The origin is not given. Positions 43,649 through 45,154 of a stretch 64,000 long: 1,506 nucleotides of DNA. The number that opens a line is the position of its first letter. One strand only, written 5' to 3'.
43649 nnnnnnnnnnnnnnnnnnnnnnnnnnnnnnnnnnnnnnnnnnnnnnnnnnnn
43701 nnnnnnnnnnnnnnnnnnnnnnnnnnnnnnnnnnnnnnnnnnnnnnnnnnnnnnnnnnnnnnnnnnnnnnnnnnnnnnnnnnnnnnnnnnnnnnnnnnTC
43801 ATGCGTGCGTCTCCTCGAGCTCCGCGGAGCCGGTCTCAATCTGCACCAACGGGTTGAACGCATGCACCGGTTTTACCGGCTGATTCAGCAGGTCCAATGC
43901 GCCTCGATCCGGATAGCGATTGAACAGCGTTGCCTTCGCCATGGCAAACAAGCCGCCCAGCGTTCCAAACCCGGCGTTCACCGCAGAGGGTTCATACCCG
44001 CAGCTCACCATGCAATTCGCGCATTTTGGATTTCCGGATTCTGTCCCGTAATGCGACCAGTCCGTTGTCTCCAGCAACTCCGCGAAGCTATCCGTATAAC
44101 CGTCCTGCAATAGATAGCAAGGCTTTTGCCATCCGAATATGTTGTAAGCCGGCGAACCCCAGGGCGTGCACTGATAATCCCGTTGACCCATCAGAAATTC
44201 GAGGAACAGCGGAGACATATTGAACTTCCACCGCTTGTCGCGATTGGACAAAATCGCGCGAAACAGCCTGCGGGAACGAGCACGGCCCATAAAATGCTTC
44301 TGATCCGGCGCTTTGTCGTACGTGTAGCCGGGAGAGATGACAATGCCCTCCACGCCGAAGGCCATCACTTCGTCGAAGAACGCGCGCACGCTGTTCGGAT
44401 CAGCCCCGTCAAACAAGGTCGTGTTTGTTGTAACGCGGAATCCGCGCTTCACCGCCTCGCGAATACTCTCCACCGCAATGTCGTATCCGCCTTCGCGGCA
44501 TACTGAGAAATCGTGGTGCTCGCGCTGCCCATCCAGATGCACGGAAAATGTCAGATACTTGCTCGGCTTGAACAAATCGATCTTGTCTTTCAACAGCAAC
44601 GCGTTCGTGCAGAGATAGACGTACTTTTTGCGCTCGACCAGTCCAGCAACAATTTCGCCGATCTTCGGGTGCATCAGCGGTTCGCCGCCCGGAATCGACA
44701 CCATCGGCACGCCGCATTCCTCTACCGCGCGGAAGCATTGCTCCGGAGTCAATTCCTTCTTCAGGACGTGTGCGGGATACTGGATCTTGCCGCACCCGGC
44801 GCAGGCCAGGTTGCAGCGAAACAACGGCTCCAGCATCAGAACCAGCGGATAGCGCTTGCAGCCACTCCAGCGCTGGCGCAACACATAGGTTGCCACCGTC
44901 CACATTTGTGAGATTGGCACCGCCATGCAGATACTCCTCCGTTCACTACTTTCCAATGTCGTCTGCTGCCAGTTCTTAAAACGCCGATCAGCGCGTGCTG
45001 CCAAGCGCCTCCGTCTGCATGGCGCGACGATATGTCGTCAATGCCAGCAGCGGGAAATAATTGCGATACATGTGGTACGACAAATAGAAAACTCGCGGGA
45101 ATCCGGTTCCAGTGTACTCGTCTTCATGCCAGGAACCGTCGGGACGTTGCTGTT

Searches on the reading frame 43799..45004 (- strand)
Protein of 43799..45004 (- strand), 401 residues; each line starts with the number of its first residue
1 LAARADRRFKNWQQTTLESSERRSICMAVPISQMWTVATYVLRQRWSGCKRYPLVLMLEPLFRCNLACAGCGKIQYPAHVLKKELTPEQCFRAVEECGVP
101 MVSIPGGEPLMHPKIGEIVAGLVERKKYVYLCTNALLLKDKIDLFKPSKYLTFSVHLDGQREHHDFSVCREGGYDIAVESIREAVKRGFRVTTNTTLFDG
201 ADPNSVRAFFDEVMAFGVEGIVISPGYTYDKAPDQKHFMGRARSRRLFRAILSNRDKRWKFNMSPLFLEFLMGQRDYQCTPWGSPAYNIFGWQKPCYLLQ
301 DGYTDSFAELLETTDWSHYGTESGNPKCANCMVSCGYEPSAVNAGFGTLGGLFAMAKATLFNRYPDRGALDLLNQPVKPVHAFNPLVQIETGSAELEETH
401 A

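Call 3: search_protein_families(library=ncbifam, proteins=[window:43799-45004:-], max_evalue=0.00001)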
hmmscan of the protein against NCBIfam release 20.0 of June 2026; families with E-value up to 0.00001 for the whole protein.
window:43799-45004:- (401 aa): 30 families (the best 25 are shown)
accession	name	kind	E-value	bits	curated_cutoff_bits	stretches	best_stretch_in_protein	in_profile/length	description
TIGR03470.1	HpnH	equivalog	6.3e-162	538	225.05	1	27-343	1-317/318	adenosyl-hopene transferase HpnH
TIGR03961.1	rSAM_PTO1314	hypoth_equivalog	8.7e-19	68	306.05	1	47-341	16-308/332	PTO1314 family radical SAM protein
TIGR04051.1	rSAM_NirJ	equivalog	9e-15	54.5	515.45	1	61-199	9-150/354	heme d1 biosynthesis radical SAM protein NirJ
NF049973.1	radical_Rv1681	equivalog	5.1e-14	51.9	380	1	61-212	79-236/326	Rv1681 family radical SAM protein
TIGR04053.2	TIGR04053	equivalog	1.2e-12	47.8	395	1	51-199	5-160/366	TIGR04053 family radical SAM/SPASM domain-containing protein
TIGR02668.1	moaA_archaeal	equivalog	2.4e-12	46.4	325.25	1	63-214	19-174/303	GTP 3',8-cyclase MoaA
TIGR02666.1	moaA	equivalog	5.3e-12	45.3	284.05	1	63-210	19-177/336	GTP 3',8-cyclase MoaA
TIGR03962.1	mycofact_rSAM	equivalog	6.3e-11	42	265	1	52-193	10-154/339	mycofactocin radical SAM maturase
TIGR04054.1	rSAM_NirJ1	equivalog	7.8e-11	41.2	650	1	63-196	45-181/387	putative heme d1 biosynthesis radical SAM protein NirJ1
TIGR04546.1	rSAM_ahbC_deAc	equivalog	2e-10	40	650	1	61-198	46-186/390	12,18-didecarboxysiroheme deacetylase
TIGR04250.1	SCM_rSAM_ScmE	equivalog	2.2e-10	40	400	1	63-197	12-150/358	SynChlorMet cassette radical SAM/SPASM protein ScmE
TIGR03978.1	rSAM_paired_1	equivalog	6.8e-10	38.3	370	1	15-239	44-283/466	His-Xaa-Ser system radical SAM maturase HxsB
NF050035.1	rSAM_WgK_link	exception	1.1e-09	37.8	650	1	53-197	8-156/367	radical SAM/SPASM peptide maturase WgkB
NF001199.0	PRK00164.2-1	equivalog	3.1e-09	36.4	231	1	63-210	21-172/308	GTP 3',8-cyclase MoaA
TIGR04133.1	rSAM_w_lipo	hypoth_equivalog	6.3e-09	35.2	425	1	55-238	25-214/350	TIGR04133 family radical SAM/SPASM protein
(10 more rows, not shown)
